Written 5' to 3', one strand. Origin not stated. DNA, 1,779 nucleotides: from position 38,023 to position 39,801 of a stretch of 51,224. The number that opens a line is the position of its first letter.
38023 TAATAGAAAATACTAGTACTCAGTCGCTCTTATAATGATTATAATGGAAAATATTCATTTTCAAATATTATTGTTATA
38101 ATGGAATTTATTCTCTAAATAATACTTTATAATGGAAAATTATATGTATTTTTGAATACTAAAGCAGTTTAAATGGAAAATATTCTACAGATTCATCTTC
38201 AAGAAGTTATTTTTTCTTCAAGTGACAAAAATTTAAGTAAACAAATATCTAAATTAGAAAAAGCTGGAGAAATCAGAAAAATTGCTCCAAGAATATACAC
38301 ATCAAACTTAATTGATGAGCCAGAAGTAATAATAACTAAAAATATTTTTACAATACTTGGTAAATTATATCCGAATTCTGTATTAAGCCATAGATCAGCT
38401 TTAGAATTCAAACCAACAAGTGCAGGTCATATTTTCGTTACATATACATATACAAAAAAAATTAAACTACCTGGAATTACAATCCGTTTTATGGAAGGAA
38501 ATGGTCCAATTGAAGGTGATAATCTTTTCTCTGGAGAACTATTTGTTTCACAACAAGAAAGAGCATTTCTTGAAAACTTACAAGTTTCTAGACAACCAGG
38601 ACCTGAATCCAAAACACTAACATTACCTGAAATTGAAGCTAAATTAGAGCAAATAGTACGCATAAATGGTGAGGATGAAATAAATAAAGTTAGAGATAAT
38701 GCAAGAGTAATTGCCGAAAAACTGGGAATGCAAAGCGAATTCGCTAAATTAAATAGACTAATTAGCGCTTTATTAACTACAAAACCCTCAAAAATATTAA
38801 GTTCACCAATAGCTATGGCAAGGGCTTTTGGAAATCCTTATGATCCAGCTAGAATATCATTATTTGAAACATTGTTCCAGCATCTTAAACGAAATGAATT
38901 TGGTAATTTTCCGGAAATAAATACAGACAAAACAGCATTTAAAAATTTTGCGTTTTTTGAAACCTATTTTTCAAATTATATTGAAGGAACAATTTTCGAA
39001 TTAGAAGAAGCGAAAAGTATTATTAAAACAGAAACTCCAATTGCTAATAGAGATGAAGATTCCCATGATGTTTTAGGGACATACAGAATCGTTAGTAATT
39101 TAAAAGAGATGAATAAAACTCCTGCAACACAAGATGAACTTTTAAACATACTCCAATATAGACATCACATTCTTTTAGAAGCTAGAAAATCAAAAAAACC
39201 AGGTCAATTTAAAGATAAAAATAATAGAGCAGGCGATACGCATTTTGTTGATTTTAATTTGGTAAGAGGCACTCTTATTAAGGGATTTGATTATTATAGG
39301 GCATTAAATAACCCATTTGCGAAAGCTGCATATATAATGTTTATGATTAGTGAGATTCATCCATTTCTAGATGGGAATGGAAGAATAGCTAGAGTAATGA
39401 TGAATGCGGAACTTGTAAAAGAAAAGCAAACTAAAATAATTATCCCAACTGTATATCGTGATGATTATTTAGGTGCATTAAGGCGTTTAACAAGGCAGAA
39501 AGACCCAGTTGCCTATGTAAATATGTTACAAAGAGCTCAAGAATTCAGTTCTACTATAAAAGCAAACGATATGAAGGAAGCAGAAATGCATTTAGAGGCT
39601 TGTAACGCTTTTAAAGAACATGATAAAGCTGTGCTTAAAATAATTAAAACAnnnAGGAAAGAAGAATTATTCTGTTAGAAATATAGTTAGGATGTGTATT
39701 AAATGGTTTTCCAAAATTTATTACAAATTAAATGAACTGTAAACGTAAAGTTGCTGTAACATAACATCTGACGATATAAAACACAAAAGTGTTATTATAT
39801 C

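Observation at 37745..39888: AT-rich single-gene islet encoding an AbiEi-like/Fic fusion, a possible one-polypeptide toxin-antitoxin or abortive-infection module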

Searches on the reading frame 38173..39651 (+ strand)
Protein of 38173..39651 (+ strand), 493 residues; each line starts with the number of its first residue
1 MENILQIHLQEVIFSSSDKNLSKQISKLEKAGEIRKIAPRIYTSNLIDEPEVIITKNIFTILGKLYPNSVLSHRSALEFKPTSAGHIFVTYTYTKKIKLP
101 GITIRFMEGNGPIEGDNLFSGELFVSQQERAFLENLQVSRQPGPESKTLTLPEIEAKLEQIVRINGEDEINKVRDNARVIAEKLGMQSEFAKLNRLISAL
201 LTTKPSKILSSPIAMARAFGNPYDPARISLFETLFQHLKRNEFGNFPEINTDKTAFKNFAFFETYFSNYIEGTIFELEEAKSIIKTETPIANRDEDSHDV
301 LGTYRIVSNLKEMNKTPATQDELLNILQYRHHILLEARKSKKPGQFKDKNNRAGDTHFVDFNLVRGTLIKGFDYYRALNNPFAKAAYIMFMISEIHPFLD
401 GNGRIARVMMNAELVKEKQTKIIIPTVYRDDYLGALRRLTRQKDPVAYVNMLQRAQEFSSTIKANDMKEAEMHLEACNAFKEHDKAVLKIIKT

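Call 3: search_protein_families(library=pfam, proteins=[window:38173-39651:+], max_evalue=1)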
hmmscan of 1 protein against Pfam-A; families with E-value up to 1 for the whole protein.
window:38173-39651:+ (493 aa): 1 family
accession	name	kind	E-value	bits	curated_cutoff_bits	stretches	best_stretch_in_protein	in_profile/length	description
PF02661.23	Fic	-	2.6e-14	54.3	24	1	327-413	7-92/93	Fic/DOC family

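Call 4: search_protein_families(library=ncbifam, proteins=[window:38173-39651:+], max_evalue=1)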
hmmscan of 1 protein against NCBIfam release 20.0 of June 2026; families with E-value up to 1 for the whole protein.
window:38173-39651:+ (493 aa): 6 families
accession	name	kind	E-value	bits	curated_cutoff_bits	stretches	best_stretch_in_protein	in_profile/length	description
NF046029.1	ProtAdlyltaseNmFic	equivalog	4.5e-05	23.2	230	1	387-439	90-140/177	protein adenylyltransferase Fic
NF046030.1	ProtAdlyltaseSoFic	equivalog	5.1e-05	22.4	550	1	380-457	177-260/361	protein adenylyltransferase Fic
TIGR02613.1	mob_myst_B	hypoth_equivalog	0.0022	17.9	124.4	1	391-420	118-147/186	mobile mystery protein B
NF045983.1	ProtAdnltaseVbhT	equivalog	0.0087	15.2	800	1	382-432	121-170/419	type II toxin-antitoxin system protein adenylyltransferase VbhT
NF047376.1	TAA_AbiEi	equivalog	0.041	13.6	150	1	9-58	26-75/172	type IV toxin-antitoxin system AbiEi family antitoxin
TIGR01550.1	DOC_P1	subfamily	0.082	13.1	38.65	1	374-411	44-81/122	type II toxin-antitoxin system death-on-curing family toxin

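Call 5: search_protein_families(library=padloc, proteins=[window:38173-39651:+], max_evalue=1)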
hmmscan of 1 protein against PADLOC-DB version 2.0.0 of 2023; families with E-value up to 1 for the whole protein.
window:38173-39651:+ (493 aa): 20 families
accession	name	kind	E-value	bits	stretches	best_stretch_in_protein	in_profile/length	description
PDLC04836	PDC-S04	-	1e-18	65.4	1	262-463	28-235/244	-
PDLC03963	SoFic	-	1.1e-18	65.7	1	263-470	60-274/361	-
PDLC04837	PDC-S04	-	2.8e-13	47.7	1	264-461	30-229/234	-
PDLC04840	PDC-S04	-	3.9e-11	41.1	1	264-460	16-216/227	-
PDLC04966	PDC-S24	-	3.7e-08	30.6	1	380-425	302-349/497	-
PDLC04838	PDC-S04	-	6.4e-07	27.4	1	382-455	130-201/209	-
PDLC04839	PDC-S04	-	6.9e-06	23.9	1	386-423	131-168/205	-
PDLC02269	AbiEi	-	8.6e-06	23.2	1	15-95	22-100/251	AbiEi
PDLC02270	AbiEi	-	1.2e-05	22.6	1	15-103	25-112/265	AbiEi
PDLC04842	PDC-S04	-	2e-05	22.4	1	392-440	108-156/202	-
PDLC04841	PDC-S04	-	6.1e-05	20.8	1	344-444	161-258/292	-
PDLC02225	AbiEi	-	0.00055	17.7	1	22-79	32-81/198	AbiEi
PDLC04965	PDC-S23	-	0.00058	17.4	1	359-436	223-300/327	-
PDLC04963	PDC-S23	-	0.00078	17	1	369-410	216-257/312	-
PDLC02267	AbiEi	-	0.00093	16.7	1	12-78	28-86/252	AbiEi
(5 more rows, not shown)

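Call 7: find_homologous_proteins(query=window:38173-39651:+)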
Query window:38173-39651:+ (493 aa): 5754 proteins with E <= 0.001 among 8000 candidates; the best 120 are listed.
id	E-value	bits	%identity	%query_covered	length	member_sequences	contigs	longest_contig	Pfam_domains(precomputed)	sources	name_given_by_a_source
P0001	0.0e+0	1088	100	100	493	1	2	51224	PF02661.24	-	-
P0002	0.0e+0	1080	99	100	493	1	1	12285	PF02661.24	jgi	-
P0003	0.0e+0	1078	99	100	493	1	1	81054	PF02661.24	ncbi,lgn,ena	-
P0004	0.0e+0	1054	97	100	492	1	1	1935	PF02661.24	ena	-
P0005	0.0e+0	1043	96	100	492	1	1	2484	PF02661.24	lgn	-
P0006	0.0e+0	1043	96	100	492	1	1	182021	PF02661.24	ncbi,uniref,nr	ncbi:Fic family protein [uncultured Polaribacter sp.]|uniref:Fic family protein n=1 Tax=uncultured P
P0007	0.0e+0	1041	95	100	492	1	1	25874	PF02661.24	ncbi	ncbi:MAG: Fic family protein [Flavobacteriaceae bacterium]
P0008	0.0e+0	1040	95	100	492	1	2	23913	PF02661.24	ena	-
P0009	0.0e+0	1039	96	100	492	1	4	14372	PF02661.24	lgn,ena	-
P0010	0.0e+0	1038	95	100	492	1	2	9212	PF02661.24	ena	-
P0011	0.0e+0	1038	96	100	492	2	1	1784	PF02661.24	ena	-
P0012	0.0e+0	1038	95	100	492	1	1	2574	PF02661.24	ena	-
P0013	0.0e+0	1035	95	100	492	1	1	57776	PF02661.24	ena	-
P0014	0.0e+0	1035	95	100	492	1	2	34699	PF02661.24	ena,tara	tara:strand:+ start:887 stop:2365 length:1479 start_codon:yes stop_codon:yes gene_type:complete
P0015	0.0e+0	1029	95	100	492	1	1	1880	PF02661.24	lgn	-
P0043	1.4e-272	922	83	100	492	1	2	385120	PF02661.24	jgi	jgi:fido (protein-threonine AMPylation protein)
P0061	6.9e-242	821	76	100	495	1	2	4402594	PF02661.24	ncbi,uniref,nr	ncbi:Fic family protein [Flavobacterium gilvum]|uniref:Cell filamentation protein Fic n=1 Tax=Flavob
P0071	6.6e-240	814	74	99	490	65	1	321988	PF02661.24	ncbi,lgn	-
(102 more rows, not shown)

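Call 8: search_solved_structures(query=window:38173-39651:+, max_evalue=1, show_alignments=2)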
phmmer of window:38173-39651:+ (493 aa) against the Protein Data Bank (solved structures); distinct sequences matched with E-value up to 1: 39.
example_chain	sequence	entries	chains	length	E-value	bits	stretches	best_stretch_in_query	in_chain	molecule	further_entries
6i7j_A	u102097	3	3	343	8.3e-09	37.8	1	259-452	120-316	Adenosine monophosphate-protein transferase FICD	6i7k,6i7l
6i7g_A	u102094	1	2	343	7.9e-08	34.6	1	259-452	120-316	Adenosine monophosphate-protein transferase FICD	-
4u04_A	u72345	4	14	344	8e-08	34.6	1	259-452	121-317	Adenosine monophosphate-protein transferase FICD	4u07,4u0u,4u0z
6i7h_A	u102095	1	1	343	1.2e-07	34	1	259-452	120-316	Adenosine monophosphate-protein transferase FICD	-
6i7i_A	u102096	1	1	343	1.2e-07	34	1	259-452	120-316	Adenosine monophosphate-protein transferase FICD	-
6zmd_B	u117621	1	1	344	1.5e-07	33.7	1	260-438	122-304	Protein adenylyltransferase FICD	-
7b7z_A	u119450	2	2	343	2e-07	33.3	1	259-452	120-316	Protein adenylyltransferase FICD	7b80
9yz5_A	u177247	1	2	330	6.5e-07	31.6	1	260-452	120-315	Protein adenylyltransferase FICD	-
4u0s_A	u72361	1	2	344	6.8e-07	31.5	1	260-452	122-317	Adenosine monophosphate-protein transferase FICD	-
5jj6_A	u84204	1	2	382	7.4e-07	31.4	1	237-437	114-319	Adenosine monophosphate-protein transferase FICD homolog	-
5jj7_A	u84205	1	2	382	5.7e-06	28.5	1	239-437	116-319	Adenosine monophosphate-protein transferase FICD homolog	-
3cuc_A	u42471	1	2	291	0.0001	24.3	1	377-438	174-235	Protein of unknown function with a Fic domain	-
2f6s_A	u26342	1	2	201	0.00036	22.6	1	327-439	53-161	cell filamentation protein, putative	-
7cb8_A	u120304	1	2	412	0.00045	22.2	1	385-439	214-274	Fic-domain containing protein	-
9vjc_A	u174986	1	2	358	0.00053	22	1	341-460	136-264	Protein adenylyltransferase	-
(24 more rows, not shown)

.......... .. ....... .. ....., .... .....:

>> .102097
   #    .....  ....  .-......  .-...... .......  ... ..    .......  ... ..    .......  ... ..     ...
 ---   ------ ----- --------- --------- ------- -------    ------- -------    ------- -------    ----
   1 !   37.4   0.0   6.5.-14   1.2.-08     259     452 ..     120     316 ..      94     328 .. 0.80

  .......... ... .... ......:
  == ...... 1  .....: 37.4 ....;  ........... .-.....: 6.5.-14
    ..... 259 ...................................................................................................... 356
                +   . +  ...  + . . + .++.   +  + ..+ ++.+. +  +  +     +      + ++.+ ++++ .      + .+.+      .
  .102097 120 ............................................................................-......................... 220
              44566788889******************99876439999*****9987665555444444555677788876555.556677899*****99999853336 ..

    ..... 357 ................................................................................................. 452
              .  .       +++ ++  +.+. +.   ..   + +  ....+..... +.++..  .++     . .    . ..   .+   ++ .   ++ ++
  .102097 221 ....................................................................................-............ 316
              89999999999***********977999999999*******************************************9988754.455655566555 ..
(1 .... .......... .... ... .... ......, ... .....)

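Call 16: find_related_loci(query=A1, collection=genome_contigs, flank=8000)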
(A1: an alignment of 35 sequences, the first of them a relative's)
Query A1 (493 aa) in genome_contigs; peptide patterns used: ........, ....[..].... (x = any residue, [..] = any of these).
600 stretches matched a pattern (row limit reached: there are more); 598 encode a relative of the query (tblastn E <= 1e-3); the best 80 are kept; 80 distinct loci.
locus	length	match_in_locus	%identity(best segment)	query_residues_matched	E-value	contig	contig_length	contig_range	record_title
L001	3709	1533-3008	92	1-492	0e+0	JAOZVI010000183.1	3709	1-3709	MAG: Flavobacteriaceae bacterium isolate GMC9.metabat2.69_sub GMC9_18185_length_3709_cov_9.729064, whole genome shotgun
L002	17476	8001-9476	91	1-492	0e+0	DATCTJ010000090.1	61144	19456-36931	MAG TPA_asm: Lutibacter sp. isolate SMAG_U7328 k141_53759, whole genome shotgun sequence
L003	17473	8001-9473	81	1-491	0e+0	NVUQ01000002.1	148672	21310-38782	MAG: Flavobacteriales bacterium isolate NORP85 Contig_sourceCTD_14, whole genome shotgun sequence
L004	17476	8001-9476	76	1-492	0e+0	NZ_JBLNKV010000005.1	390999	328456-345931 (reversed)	Flavobacterium sp. ZT3R25 L22_5, whole genome shotgun sequence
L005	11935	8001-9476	74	1-492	0e+0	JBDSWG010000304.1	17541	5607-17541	MAG: Ferruginibacter sp. isolate cluster1_bin.622 k127_4154643, whole genome shotgun sequence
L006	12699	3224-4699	75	1-492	0e+0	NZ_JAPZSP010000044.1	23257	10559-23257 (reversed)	MAG: Flavobacterium sp. isolate LE19-8.1G c_000000002269, whole genome shotgun sequence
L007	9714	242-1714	76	1-491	0e+0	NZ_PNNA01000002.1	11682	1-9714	MAG: Flavobacterium sp. isolate BC.034 BC_1003713_11682, whole genome shotgun sequence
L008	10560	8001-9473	74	1-491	0e+0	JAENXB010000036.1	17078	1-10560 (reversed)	MAG: Flavobacteriaceae bacterium isolate 5_8_m_bin19 k141_656244_length_17078_cov_152.2081, whole genome shotgun sequenc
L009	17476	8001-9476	73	1-492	0e+0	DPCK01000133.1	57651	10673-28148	MAG TPA_asm: Lutibacter sp. isolate UBA8495 contig_73926, whole genome shotgun sequence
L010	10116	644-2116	73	1-491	0e+0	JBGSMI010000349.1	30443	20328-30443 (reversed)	MAG: Ferruginibacter sp. isolate JTS-AC227 k141_3865820, whole genome shotgun sequence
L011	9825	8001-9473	73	1-491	0e+0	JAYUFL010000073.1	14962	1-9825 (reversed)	MAG: Bacteroidota bacterium isolate GFS_7730 GFS_7730_72, whole genome shotgun sequence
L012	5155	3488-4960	72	1-491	0e+0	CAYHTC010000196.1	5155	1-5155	MAG TPA_asm: uncultured Sediminibacterium sp. isolate ERP119705_co15_171 genome assembly, contig: NODE_21694_length_5155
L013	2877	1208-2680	75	1-491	0e+0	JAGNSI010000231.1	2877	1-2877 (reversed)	MAG: Pseudarcicella sp. isolate Go_Leine_bin_33 Go_Leine_51364_length_2877_cov_3.291273, whole genome shotgun sequence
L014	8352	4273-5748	72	1-492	0e+0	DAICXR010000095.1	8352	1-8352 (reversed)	MAG TPA_asm: Flavobacteriales bacterium isolate clean303 NODE_95_length_8352_cov_6.095227, whole genome shotgun sequence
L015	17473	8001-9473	74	1-491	0e+0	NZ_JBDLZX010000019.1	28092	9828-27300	Flavobacterium adhaerens strain SYSU M80004 NODE_19_length_28092_cov_224.800857, whole genome shotgun sequence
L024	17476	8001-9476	71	1-492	0e+0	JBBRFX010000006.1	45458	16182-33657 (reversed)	MAG: Chitinophagales bacterium isolate Co_metawrap_2592 Cmw_2592_k141_12437921_length_45458_cov_20.9982, whole genome sh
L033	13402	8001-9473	68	1-491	0e+0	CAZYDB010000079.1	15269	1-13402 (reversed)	MAG TPA_asm: uncultured Roseivirgaceae bacterium isolate SRP141376_co3_176 genome assembly, contig: NODE_10632_length_15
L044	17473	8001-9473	67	1-491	0e+0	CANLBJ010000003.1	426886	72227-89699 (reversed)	uncultured Ulvibacter sp. isolate 3-376-3Z.fasta genome assembly, contig: NODE_3, whole genome shotgun sequence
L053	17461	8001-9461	66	5-491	0e+0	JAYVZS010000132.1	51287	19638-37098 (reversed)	MAG: Bacteroidota bacterium isolate GL91_DN_metabinner_3 GL91_DN_metabinner_3_131, whole genome shotgun sequence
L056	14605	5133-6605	66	1-491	0e+0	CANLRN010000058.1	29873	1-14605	uncultured Aquimarina sp. isolate 4-651-3Z.fasta genome assembly, contig: NODE_58, whole genome shotgun sequence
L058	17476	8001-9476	65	1-492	0e+0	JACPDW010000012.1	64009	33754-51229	MAG: Flavobacteriia bacterium isolate NC_groundwater_319_Ag_B-0.1um_30_14 GD18-4_B1_scaffold_222062, whole genome shotgu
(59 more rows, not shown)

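Call 22: predict_structure(alignment_id=A1)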
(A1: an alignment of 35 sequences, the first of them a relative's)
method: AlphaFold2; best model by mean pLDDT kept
length: 493 residues; sequences in the alignment: 35
mean_pLDDT: 67.3   pTM: 0.63
mean pLDDT of the five models: 67.3, 63.4, 58.9, 57.2, 56.5
residues with pLDDT >= 90: 63; 70-90: 209; 50-70: 86; < 50: 135
segments of 3 or more residues with pLDDT < 50: 1-17, 20-22, 32-109, 119-124, 139-147, 341-359
pLDDT, mean of each block of 10 residues (from residue 1): 27 41 53 44 37 38 37 32 26 28 37 60 62 67 46 73 68 89 88 86 62 62 80 94 77 84 79 76 88 80 88 90 91 69 40 42 83 93 93 79 85 77 59 76 87 84 87 85 67 71
secondary structure, 60 per line:
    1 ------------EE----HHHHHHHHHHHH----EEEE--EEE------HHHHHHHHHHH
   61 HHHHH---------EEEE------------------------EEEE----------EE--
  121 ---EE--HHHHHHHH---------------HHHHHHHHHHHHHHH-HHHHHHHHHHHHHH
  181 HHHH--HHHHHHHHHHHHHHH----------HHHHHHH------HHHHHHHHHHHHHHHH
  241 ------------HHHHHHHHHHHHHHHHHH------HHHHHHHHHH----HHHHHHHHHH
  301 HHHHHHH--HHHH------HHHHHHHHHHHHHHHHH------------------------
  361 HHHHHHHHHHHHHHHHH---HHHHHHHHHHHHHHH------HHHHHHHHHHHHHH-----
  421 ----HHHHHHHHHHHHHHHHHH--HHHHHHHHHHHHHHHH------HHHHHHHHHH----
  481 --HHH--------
elements in order: H19-30 E35-38 E41-43 H50-65 E75-78 E103-106 H128-135 H151-165 H167-184 H187-201 H212-218 H225-240 H253-270 H277-286 H291-307 H310-313 H320-336 H361-377 H381-395 H402-415 H425-442 H445-460 H467-476

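Call 32: find_encoding_contigs(protein=P0003, flank=10000, max_places=4)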
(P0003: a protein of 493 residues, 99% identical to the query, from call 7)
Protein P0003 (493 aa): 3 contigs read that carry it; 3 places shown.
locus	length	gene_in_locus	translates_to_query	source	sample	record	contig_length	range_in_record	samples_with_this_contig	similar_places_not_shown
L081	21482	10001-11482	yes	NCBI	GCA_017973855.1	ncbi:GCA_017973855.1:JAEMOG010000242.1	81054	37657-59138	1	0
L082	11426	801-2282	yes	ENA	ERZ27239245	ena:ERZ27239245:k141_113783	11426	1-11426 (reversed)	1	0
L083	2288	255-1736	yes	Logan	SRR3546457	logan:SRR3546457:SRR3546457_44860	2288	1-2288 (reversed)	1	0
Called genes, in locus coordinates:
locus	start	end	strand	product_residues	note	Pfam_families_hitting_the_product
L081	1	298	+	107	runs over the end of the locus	-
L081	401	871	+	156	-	PF09990:DUF2231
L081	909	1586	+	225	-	PF00072:Response_reg, PF00486:Trans_reg_C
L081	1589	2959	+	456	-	PF00672:HAMP (faint), PF00512:HisKA, PF02518:HATPase_c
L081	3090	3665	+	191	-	PF02915:Rubrerythrin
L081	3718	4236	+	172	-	-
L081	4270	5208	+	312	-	PF06210:DUF1003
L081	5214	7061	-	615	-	PF15902:Sortilin-Vps10, PF02403:Seryl_tRNA_N (weak)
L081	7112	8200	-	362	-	PF14870:PSII_BNR (faint), PF13088:BNR_2 (faint), PF02012:BNR (faint), PF15902:Sortilin-Vps10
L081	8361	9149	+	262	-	-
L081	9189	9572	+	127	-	-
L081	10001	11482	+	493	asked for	PF02661:Fic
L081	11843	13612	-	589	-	PF05960:DUF885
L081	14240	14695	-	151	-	PF01668:SmpB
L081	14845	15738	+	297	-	-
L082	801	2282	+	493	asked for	PF02661:Fic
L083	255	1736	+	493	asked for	PF02661:Fic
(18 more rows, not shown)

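Call 33: find_encoding_contigs(protein=P0006, flank=7000, max_places=2)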
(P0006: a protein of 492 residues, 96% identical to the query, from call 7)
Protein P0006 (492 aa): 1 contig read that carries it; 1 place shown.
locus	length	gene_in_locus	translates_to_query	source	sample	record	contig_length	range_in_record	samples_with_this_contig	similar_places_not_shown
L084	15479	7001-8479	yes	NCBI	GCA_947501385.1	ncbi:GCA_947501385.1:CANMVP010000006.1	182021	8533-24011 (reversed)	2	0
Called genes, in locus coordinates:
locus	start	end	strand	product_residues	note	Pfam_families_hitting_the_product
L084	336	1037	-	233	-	PF00072:Response_reg, PF04397:LytTR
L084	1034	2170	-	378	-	PF06580:His_kinase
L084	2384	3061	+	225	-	PF02517:Rce1-like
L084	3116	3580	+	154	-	-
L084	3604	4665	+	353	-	PF00144:Beta-lactamase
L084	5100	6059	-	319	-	PF00924:MS_channel_2nd, PF21082:MS_channel_3rd (weak)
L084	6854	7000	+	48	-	-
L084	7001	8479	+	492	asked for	PF02661:Fic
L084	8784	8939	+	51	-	-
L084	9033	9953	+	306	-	-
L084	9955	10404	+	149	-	-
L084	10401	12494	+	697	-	-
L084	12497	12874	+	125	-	-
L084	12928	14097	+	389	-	PF18870:HEPN_RES_NTD1, PF08808:RES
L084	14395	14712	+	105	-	-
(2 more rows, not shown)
